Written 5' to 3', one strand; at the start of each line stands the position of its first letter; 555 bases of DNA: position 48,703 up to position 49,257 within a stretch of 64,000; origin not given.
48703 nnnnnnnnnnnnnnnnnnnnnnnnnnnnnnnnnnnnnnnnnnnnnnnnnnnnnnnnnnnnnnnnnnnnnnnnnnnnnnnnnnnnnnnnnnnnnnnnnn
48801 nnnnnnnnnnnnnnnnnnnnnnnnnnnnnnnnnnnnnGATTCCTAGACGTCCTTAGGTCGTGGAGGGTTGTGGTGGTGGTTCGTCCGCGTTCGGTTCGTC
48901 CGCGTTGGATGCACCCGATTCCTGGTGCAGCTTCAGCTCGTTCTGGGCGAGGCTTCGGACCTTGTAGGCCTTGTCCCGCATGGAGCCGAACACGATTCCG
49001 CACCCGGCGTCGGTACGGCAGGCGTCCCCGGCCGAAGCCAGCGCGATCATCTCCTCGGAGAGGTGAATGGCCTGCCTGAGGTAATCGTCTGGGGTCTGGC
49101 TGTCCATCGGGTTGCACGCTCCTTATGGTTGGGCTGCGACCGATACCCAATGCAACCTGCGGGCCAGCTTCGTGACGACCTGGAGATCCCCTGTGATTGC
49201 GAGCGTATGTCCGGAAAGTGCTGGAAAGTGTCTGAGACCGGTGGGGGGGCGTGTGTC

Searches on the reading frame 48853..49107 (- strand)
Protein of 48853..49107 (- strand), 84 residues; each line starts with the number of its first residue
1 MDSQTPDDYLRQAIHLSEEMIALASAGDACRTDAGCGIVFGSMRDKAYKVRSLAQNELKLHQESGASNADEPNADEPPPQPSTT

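Call 66: search_protein_families(library=pfam, proteins=[window:48853-49107:-], max_evalue=0.01)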
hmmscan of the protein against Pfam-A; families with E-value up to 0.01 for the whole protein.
window:48853-49107:- (84 aa): 0 families
